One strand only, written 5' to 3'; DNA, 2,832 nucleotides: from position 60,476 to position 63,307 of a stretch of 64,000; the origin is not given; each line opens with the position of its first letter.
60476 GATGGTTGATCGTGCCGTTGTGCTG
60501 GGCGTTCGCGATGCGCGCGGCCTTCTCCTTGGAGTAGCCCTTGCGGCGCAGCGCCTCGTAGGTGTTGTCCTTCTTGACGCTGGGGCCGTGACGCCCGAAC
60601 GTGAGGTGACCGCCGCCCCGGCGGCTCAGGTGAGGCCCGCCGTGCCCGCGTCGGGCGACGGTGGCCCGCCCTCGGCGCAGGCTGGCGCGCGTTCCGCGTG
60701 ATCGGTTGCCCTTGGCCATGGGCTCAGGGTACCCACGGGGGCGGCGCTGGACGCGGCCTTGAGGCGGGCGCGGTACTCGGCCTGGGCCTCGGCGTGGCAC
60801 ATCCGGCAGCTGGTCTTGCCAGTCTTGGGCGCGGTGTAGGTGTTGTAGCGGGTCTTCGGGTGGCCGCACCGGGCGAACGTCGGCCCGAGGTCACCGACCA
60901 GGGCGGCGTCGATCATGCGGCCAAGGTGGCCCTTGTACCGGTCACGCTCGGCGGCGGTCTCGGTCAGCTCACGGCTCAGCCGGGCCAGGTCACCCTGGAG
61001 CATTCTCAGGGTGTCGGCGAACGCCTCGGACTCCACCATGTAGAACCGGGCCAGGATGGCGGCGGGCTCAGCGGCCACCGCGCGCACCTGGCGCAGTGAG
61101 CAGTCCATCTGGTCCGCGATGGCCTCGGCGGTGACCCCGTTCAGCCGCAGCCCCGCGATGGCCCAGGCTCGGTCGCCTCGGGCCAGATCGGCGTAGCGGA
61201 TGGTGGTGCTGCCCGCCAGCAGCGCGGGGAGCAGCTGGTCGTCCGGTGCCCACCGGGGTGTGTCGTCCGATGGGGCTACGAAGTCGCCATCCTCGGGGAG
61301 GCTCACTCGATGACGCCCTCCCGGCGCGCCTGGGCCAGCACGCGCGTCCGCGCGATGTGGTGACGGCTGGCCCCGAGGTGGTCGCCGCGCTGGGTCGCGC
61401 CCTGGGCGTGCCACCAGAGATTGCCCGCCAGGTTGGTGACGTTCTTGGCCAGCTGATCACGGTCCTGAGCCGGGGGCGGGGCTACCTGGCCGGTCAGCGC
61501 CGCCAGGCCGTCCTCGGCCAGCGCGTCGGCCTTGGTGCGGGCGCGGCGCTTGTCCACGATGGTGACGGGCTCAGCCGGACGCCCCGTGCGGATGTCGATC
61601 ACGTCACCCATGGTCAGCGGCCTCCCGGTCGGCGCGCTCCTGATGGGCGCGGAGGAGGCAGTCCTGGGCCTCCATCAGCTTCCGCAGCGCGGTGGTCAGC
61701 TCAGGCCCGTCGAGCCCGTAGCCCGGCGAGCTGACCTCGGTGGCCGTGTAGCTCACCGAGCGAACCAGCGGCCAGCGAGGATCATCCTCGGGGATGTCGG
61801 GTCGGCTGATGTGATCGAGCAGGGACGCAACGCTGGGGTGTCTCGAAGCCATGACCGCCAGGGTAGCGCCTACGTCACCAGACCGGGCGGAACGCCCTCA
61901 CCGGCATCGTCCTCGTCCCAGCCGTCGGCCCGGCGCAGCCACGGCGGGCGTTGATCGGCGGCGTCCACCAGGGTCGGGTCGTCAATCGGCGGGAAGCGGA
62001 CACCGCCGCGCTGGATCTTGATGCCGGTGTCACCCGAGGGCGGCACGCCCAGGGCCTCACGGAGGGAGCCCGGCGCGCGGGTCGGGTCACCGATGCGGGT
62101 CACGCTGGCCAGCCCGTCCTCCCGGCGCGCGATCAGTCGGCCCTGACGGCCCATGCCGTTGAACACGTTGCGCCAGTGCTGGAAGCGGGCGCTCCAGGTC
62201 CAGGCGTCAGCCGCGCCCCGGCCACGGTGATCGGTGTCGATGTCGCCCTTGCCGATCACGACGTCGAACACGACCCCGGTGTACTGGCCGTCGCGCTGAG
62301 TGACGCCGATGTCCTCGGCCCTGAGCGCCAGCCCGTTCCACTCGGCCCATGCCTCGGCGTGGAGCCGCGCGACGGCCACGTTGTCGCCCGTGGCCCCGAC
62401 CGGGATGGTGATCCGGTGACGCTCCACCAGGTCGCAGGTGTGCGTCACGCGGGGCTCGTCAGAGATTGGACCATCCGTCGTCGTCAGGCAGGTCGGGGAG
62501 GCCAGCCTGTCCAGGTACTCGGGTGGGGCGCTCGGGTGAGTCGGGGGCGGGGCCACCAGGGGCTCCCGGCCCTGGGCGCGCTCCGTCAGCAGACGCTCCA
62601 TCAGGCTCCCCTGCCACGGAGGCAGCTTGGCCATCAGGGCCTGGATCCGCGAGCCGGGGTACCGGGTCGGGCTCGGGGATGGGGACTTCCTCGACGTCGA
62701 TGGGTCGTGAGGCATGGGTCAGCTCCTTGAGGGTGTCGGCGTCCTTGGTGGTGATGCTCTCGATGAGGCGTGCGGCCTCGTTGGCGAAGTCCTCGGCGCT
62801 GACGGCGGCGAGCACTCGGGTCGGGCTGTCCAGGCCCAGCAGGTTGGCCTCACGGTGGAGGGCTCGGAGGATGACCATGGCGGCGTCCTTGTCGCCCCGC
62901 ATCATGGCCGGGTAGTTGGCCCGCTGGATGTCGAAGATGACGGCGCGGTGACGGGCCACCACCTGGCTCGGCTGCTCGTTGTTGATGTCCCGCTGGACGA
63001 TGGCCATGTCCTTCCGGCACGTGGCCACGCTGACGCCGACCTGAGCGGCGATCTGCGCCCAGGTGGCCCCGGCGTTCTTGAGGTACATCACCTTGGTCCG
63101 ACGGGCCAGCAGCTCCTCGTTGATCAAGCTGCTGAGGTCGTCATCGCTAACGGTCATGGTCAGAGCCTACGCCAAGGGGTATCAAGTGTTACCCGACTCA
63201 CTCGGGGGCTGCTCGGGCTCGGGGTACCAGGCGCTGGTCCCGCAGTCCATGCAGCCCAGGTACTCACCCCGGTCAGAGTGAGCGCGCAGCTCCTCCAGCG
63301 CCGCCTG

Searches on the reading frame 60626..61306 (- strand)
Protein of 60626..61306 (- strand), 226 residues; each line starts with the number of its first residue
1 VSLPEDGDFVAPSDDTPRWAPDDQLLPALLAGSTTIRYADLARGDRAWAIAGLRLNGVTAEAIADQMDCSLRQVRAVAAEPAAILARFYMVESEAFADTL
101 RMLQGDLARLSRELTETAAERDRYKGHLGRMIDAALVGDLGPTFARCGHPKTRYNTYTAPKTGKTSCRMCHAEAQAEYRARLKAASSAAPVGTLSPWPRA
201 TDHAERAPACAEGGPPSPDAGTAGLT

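Call 45: search_protein_families(library=pfam, proteins=[window:60626-61306:-], max_evalue=0.01)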
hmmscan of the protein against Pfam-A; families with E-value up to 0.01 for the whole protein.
window:60626-61306:- (226 aa): 1 family
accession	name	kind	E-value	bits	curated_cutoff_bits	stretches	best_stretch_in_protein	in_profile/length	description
PF13384.12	HTH_23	-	0.0013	18.9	24.6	1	45-75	5-35/50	Homeodomain-like domain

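Call 46: search_protein_families(library=phrogs, proteins=[window:60626-61306:-], max_evalue=0.001)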
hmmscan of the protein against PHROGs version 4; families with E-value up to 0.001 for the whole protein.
window:60626-61306:- (226 aa): 4 families
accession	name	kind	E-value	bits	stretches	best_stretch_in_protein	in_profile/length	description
phrog_928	-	unknown function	3e-76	256.5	1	5-187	3-185/187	-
phrog_25770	-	unknown function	6.5e-19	69.4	1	14-133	30-147/160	-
phrog_1492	-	DNA, RNA and nucleotide metabolism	2.9e-06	27.7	1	148-186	176-215/414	HNH endonuclease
phrog_826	-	DNA, RNA and nucleotide metabolism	1.7e-05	25.5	1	145-187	169-211/281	HNH endonuclease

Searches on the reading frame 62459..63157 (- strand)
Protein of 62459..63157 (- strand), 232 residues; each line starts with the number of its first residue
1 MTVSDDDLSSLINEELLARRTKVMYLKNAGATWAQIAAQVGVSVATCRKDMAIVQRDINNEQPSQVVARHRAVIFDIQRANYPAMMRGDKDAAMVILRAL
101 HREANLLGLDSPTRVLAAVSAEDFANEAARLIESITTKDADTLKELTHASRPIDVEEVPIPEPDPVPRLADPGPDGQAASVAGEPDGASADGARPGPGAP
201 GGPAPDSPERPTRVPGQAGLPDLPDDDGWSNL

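Call 45: search_protein_families(library=pfam, proteins=[window:62459-63157:-], max_evalue=0.01)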
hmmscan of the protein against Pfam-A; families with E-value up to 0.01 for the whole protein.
window:62459-63157:- (232 aa): 2 families
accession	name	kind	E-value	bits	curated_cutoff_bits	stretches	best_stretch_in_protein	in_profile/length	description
PF13384.12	HTH_23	-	0.0014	18.8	24.6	1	18-48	5-35/50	Homeodomain-like domain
PF13412.12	HTH_24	-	0.0023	17.9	21.9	1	26-48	13-35/48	Winged helix-turn-helix DNA-binding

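Call 46: search_protein_families(library=phrogs, proteins=[window:62459-63157:-], max_evalue=0.001)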
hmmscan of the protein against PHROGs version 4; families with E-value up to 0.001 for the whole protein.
window:62459-63157:- (232 aa): 1 family
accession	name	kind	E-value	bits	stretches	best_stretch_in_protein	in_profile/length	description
phrog_645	-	DNA, RNA and nucleotide metabolism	1.2e-64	219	1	3-232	7-194/196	Rnase E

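Call 65: search_solved_structures(query=window:62459-63157:-, max_evalue=1)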
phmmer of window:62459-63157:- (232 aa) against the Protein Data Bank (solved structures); distinct sequences matched with E-value up to 1: 3.
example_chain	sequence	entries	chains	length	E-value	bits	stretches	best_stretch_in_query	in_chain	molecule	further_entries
4ka8_A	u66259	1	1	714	0.59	13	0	28-140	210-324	Oligopeptidase A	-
4ka7_A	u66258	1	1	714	0.59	13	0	28-140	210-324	Oligopeptidase A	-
4u00_A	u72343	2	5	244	0.79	12.6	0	71-117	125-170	Amino acid ABC transporter, ATP-binding protein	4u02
